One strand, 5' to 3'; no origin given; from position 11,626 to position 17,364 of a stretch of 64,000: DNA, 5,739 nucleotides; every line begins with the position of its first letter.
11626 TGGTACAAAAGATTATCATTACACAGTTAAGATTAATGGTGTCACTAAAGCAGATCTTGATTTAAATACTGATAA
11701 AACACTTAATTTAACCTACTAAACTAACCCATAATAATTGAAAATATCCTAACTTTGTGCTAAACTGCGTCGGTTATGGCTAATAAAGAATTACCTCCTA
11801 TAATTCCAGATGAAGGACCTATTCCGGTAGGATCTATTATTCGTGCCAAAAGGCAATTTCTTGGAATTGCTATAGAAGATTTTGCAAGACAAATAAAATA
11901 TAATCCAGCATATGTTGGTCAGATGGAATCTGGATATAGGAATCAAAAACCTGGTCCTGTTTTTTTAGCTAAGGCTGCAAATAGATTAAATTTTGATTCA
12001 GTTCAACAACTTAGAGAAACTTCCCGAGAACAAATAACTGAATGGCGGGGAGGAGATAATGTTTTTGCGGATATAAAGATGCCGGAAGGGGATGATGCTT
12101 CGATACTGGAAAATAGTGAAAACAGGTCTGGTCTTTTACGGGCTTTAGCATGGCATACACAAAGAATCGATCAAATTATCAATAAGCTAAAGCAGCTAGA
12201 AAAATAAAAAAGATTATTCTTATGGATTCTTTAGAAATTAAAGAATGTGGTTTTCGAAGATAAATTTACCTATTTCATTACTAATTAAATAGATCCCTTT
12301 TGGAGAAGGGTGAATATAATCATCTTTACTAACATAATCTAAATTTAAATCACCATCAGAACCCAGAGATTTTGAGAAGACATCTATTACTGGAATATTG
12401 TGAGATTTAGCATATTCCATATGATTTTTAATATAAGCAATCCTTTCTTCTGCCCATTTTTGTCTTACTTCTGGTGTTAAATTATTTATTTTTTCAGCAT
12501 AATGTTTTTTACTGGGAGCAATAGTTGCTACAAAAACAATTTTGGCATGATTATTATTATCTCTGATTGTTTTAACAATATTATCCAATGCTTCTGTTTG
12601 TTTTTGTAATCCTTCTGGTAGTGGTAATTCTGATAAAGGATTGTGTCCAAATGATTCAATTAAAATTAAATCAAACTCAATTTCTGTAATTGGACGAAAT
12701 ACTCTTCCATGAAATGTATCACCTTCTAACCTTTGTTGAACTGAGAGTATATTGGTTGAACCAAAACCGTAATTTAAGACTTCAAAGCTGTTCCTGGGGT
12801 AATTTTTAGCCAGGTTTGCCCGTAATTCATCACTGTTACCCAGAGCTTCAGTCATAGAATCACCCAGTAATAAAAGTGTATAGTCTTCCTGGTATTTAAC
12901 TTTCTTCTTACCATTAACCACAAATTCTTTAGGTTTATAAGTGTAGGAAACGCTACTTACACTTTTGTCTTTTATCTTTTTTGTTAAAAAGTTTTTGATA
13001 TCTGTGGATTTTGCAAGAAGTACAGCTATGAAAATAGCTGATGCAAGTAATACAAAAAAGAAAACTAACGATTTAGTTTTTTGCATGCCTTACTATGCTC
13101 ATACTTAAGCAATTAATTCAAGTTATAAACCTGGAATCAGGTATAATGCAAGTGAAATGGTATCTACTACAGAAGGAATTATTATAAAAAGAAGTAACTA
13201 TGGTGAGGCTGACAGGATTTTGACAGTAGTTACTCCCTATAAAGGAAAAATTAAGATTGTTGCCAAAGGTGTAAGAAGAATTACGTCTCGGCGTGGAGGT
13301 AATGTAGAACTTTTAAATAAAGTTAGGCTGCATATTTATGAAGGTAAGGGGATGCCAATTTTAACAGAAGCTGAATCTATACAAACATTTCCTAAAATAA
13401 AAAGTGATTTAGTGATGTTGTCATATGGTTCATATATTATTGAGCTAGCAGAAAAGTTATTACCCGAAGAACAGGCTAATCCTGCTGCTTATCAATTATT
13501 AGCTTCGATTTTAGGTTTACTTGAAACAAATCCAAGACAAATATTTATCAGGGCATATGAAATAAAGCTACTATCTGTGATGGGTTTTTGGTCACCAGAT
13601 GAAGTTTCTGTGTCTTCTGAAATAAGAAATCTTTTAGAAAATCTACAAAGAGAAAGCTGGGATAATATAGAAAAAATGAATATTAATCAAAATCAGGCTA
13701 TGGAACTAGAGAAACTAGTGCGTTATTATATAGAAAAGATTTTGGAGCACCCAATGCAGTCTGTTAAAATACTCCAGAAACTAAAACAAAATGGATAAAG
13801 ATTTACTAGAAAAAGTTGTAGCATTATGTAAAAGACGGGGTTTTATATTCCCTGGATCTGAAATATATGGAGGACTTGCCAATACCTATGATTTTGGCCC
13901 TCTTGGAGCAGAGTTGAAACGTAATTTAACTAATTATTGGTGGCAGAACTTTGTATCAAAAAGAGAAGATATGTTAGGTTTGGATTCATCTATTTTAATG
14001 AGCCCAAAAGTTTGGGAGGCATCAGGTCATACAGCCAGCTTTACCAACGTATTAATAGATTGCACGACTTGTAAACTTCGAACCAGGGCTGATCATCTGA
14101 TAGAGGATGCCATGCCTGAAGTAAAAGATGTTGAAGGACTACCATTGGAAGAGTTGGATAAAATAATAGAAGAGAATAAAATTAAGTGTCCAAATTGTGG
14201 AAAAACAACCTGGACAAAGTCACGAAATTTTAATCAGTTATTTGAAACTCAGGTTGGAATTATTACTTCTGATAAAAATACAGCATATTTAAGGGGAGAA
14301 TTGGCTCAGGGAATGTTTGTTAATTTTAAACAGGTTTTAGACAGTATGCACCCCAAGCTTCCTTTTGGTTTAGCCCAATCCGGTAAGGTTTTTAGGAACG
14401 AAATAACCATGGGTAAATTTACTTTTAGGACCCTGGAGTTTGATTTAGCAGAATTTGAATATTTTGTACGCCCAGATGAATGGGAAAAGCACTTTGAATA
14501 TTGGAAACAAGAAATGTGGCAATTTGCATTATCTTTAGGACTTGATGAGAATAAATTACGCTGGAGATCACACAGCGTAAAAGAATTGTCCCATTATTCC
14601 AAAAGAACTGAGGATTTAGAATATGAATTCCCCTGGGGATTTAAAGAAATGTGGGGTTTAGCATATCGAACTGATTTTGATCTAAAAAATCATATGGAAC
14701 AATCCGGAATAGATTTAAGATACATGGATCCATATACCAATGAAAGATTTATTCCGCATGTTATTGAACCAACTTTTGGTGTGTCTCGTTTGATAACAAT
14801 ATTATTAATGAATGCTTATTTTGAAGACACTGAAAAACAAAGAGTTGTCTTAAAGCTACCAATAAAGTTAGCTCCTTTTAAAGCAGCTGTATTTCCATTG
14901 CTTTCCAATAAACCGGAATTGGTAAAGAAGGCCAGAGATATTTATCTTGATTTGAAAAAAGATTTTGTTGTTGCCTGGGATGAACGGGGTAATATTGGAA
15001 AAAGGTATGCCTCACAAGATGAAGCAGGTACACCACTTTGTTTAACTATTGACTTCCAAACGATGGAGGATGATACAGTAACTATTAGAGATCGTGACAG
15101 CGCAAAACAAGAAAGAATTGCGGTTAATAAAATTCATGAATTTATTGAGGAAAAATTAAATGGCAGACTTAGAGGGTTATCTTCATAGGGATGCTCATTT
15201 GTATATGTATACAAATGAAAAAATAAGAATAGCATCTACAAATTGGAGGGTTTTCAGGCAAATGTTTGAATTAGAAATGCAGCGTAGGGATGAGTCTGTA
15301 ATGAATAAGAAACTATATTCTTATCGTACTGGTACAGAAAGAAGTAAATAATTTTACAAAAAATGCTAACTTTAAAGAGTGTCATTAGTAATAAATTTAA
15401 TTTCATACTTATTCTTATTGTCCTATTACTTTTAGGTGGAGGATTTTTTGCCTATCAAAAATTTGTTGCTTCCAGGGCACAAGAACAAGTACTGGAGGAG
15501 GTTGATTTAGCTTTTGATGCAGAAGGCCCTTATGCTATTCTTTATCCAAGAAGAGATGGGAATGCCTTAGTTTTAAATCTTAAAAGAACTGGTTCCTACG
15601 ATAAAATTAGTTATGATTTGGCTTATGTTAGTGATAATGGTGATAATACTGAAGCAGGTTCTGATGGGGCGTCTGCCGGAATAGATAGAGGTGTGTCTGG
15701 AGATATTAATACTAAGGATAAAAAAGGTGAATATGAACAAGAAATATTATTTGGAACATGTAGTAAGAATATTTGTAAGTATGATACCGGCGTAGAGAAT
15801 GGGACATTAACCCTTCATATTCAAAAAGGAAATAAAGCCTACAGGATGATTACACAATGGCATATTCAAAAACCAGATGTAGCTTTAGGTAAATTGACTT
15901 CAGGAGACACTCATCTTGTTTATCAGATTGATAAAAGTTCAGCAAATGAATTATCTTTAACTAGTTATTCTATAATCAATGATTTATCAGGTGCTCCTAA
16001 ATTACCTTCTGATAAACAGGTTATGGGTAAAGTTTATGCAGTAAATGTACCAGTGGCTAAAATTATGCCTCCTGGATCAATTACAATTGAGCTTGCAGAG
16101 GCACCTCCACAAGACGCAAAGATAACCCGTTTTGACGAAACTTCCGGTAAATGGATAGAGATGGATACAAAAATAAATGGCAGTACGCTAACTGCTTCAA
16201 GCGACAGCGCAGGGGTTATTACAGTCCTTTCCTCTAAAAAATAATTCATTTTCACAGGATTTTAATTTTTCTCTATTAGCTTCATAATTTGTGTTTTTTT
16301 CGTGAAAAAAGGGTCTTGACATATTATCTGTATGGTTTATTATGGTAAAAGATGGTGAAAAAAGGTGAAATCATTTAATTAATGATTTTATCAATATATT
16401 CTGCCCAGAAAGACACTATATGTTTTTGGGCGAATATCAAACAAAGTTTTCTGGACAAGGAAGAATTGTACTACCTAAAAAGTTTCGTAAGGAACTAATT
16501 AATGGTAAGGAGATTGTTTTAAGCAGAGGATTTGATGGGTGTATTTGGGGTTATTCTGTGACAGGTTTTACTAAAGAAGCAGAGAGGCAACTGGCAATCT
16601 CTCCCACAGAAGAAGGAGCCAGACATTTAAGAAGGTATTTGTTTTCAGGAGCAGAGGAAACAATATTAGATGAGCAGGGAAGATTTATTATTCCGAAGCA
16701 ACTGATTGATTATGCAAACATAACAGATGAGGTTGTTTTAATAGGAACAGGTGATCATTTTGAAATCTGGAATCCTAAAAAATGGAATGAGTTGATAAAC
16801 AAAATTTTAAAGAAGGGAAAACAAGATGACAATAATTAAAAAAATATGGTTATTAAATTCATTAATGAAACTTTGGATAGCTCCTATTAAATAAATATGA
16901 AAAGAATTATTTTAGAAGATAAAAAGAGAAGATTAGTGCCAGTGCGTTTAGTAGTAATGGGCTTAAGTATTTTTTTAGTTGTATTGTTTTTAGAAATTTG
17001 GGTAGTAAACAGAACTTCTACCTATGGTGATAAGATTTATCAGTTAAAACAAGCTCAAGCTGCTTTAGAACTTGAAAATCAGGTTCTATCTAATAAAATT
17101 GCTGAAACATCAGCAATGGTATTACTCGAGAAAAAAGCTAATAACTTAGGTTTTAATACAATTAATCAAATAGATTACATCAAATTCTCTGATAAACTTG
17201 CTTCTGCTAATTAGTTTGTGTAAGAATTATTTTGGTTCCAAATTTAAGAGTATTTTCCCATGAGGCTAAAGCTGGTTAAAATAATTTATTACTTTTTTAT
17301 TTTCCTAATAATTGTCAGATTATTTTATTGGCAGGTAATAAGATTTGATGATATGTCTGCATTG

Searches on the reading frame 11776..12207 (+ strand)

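Call 30: search_protein_families(library=pfam, proteins=[window:11776-12207:+], max_evalue=0.001)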
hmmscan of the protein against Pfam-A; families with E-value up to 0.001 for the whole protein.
window:11776-12207:+ (143 aa): 1 family
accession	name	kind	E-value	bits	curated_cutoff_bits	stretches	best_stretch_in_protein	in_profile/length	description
PF13413.12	HTH_25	-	0.00064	19.9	24.6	0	22-65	2-45/62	Helix-turn-helix domain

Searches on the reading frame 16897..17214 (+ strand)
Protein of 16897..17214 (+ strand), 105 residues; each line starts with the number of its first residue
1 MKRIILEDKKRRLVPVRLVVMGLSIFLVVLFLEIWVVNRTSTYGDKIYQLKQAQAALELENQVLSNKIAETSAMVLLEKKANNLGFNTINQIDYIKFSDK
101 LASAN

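Call 74: search_protein_families(library=pfam, proteins=[window:16897-17214:+], max_evalue=0.001)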
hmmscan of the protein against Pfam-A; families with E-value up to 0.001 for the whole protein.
window:16897-17214:+ (105 aa): 0 families
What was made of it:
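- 16897..17214 (+): ftsL-like small membrane protein, assigned by position only. A 105-aa ORF between mraZ and ftsI with no Pfam hit (call 74).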
